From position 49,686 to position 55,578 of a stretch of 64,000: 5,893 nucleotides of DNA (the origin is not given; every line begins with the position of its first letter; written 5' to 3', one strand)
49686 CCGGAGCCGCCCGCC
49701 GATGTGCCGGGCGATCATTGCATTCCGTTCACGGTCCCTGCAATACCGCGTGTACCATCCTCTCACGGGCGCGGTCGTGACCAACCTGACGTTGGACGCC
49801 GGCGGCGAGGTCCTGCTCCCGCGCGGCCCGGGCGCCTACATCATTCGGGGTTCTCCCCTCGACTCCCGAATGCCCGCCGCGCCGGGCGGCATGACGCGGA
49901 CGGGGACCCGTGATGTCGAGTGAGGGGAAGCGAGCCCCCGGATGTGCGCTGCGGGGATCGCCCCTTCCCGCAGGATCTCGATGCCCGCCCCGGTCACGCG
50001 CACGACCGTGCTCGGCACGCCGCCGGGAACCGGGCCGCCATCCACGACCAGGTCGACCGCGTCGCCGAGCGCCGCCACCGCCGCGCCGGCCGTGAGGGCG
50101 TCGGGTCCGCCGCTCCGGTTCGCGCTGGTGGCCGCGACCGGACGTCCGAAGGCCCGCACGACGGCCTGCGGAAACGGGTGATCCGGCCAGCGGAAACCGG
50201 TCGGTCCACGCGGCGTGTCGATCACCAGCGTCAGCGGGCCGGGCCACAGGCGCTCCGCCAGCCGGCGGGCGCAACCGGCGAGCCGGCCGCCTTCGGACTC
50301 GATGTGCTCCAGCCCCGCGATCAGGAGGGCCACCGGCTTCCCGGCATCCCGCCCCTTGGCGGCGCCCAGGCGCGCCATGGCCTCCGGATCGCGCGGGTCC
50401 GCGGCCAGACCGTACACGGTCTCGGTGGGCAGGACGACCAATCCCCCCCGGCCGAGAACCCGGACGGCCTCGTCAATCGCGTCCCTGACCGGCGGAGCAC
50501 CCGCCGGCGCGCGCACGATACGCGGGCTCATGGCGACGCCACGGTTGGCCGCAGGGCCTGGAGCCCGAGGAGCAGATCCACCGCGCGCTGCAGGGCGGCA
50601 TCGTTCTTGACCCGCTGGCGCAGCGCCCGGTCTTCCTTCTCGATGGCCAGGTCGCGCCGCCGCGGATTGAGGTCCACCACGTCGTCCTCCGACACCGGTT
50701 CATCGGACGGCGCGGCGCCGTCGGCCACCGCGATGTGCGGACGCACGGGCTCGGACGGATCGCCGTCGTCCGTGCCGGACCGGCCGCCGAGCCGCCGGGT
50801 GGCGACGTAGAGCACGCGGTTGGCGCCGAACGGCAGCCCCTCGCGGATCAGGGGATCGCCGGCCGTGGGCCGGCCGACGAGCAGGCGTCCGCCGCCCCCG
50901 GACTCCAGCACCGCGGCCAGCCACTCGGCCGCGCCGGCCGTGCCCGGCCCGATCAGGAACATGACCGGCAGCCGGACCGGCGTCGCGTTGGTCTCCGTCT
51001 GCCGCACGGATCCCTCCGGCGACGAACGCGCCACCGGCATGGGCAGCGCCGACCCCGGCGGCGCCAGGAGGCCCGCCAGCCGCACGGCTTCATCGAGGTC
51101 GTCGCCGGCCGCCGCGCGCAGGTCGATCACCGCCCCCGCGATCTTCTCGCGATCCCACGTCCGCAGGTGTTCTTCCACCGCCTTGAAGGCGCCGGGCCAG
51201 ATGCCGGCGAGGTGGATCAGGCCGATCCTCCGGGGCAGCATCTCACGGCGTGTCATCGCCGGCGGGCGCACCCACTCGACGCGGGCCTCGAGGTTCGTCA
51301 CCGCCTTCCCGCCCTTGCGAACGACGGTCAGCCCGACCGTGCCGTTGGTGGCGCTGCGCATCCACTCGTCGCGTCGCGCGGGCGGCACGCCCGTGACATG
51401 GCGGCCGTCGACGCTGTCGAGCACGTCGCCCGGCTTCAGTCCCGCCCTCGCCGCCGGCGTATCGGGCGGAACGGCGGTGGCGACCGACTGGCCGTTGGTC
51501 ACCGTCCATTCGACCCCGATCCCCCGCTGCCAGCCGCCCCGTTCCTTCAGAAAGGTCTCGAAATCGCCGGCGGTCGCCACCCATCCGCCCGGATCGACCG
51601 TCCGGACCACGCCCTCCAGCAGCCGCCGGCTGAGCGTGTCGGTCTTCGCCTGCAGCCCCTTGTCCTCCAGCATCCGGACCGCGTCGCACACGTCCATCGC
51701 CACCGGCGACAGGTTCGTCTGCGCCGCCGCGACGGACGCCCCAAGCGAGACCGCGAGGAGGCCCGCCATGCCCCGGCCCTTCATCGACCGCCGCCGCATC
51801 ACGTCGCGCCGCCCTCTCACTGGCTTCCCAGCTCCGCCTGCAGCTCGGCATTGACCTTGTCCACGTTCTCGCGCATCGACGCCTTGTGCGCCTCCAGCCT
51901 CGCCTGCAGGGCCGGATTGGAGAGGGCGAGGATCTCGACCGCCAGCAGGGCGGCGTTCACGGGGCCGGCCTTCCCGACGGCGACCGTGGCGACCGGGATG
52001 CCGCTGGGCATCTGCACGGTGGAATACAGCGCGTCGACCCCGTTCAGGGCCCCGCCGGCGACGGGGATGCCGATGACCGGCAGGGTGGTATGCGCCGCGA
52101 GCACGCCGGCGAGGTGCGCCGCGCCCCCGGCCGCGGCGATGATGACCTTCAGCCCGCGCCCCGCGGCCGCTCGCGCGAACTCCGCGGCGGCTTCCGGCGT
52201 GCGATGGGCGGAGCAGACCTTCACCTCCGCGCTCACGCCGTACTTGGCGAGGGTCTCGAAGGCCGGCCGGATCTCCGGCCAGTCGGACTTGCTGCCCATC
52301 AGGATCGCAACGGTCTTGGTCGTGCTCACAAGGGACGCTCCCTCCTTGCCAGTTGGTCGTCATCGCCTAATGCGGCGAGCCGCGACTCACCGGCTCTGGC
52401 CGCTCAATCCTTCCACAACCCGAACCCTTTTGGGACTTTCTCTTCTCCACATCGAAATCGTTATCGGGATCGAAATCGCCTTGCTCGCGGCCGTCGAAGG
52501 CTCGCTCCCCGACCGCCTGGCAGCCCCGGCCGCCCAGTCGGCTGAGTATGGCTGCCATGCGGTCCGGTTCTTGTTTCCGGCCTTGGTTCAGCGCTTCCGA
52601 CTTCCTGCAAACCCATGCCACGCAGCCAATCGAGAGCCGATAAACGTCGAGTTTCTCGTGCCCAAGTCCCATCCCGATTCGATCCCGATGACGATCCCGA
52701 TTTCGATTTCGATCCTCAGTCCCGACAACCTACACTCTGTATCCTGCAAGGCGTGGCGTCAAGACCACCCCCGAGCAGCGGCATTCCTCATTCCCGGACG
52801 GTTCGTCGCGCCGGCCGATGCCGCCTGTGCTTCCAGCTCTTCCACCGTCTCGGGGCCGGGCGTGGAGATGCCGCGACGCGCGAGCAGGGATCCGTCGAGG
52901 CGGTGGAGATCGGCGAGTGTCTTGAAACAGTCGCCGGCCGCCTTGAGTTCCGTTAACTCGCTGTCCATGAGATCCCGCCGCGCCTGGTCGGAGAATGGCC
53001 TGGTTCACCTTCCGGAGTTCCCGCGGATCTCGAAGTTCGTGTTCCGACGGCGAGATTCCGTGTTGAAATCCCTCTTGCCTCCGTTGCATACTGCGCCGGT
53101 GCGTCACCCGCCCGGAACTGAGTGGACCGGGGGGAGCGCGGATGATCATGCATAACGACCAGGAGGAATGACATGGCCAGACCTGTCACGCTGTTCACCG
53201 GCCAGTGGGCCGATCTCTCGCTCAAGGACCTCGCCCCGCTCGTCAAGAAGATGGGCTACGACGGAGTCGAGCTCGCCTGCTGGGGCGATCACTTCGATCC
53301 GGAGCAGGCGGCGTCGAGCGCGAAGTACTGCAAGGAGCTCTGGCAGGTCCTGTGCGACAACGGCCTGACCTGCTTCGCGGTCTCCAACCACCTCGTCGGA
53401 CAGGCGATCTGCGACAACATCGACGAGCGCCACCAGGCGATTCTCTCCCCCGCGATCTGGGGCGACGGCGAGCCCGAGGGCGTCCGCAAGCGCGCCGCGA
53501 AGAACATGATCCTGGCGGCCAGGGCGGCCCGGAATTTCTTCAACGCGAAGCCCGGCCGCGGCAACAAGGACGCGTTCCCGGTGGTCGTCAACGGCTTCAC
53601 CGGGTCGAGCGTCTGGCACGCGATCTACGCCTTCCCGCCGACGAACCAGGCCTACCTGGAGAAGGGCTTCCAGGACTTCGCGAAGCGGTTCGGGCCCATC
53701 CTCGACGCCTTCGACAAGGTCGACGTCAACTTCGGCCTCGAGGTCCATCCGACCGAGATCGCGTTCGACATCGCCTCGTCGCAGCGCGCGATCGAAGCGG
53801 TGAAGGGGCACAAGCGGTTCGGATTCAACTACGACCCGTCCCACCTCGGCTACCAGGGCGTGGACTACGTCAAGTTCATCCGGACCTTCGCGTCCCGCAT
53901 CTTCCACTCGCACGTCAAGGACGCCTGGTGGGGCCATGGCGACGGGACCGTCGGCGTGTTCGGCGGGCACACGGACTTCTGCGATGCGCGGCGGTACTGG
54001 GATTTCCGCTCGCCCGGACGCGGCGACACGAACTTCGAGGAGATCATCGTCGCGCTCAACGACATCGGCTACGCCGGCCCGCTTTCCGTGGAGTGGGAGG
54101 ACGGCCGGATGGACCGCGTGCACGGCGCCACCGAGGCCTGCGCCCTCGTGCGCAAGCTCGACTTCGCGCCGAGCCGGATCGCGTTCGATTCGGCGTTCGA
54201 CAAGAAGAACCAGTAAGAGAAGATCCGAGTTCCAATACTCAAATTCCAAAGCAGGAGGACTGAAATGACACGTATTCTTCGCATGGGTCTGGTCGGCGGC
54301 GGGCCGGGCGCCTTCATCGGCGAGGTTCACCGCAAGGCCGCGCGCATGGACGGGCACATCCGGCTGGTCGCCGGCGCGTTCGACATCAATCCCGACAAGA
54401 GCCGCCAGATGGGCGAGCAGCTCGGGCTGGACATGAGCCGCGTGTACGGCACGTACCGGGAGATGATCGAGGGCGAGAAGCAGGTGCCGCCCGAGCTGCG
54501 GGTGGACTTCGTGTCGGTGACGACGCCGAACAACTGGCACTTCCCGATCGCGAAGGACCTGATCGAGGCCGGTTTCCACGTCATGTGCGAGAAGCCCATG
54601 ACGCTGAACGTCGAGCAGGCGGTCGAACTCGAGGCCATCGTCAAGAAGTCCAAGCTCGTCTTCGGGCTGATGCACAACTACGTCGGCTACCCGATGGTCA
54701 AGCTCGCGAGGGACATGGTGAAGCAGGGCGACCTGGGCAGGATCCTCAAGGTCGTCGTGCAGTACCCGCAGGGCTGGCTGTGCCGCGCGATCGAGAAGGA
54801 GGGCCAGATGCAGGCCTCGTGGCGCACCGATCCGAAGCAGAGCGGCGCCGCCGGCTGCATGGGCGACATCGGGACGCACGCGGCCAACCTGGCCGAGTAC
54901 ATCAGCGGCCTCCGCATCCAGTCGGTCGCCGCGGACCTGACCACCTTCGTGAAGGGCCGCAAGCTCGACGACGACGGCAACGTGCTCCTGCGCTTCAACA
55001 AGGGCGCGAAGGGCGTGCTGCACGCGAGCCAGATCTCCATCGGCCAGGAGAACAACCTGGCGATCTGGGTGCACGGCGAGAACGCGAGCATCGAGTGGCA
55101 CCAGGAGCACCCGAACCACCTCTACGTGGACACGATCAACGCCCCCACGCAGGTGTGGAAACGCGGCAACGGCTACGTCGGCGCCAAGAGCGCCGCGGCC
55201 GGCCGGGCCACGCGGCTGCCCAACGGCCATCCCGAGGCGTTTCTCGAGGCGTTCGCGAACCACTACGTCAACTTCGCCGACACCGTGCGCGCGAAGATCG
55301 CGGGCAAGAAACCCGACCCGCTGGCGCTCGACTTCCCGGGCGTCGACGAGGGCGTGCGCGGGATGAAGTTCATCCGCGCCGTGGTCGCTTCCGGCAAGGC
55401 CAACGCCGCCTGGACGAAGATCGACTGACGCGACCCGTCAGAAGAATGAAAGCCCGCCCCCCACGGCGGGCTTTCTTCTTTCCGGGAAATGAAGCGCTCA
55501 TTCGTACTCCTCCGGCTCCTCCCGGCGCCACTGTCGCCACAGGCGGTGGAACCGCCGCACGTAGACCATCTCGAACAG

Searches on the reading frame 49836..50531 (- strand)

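Call 80: search_protein_families(library=pfam, proteins=[window:49836-50531:-], max_evalue=0.0001)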
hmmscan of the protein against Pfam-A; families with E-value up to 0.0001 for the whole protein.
window:49836-50531:- (231 aa): 1 family
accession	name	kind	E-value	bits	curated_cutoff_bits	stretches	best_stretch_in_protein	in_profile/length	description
PF01300.24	Sua5_yciO_yrdC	-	1.8e-44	151.8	25.1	1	25-190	2-178/178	Telomere recombination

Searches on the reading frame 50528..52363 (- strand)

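Call 80: search_protein_families(library=pfam, proteins=[window:50528-52363:-], max_evalue=0.0001)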
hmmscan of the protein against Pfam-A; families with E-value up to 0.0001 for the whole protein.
window:50528-52363:- (611 aa): 3 families
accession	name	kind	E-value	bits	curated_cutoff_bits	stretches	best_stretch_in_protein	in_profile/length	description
PF03572.23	Peptidase_S41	-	1.1e-14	54.7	24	1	379-544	1-163/165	Peptidase family S41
PF17820.7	PDZ_6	-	6.1e-09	35.9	27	1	295-349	2-54/54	PDZ domain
PF13180.12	PDZ_2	-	1.6e-07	32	27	1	282-353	3-73/80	PDZ domain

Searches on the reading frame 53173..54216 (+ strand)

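Call 81: search_protein_families(library=pfam, proteins=[window:53173-54216:+], max_evalue=0.0001)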
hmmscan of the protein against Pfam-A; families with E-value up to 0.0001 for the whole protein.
window:53173-54216:+ (347 aa): 1 family
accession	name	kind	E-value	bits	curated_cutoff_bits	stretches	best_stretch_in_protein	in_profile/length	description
PF01261.30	AP_endonuc_2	-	8.8e-33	114.5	31.1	1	23-328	3-248/249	Xylose isomerase-like TIM barrel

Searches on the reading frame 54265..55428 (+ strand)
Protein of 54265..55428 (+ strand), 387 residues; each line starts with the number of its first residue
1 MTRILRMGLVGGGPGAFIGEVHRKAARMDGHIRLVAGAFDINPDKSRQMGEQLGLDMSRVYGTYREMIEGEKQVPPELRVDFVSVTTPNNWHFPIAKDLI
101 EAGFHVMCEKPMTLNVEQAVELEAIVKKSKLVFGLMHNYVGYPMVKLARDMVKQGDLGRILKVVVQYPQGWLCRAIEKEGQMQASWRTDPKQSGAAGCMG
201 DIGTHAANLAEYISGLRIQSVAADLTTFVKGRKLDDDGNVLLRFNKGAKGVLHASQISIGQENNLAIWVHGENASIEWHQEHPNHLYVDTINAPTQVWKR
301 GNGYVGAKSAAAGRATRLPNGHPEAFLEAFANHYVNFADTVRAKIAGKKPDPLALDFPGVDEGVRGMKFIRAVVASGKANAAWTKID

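Call 81: search_protein_families(library=pfam, proteins=[window:54265-55428:+], max_evalue=0.0001)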
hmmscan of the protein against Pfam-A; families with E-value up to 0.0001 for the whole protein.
window:54265-55428:+ (387 aa): 3 families
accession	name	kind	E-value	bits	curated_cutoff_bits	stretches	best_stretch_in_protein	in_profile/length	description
PF22725.1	GFO_IDH_MocA_C3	-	1.9e-26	93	27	1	146-277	2-124/124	GFO/IDH/MocA C-terminal domain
PF01408.29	GFO_IDH_MocA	-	2.5e-19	70.6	24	1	6-134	2-117/120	Oxidoreductase family, NAD-binding Rossmann fold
PF02894.22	GFO_IDH_MocA_C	-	3.3e-15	56.9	22.9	1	149-378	1-211/218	Oxidoreductase family, C-terminal alpha/beta domain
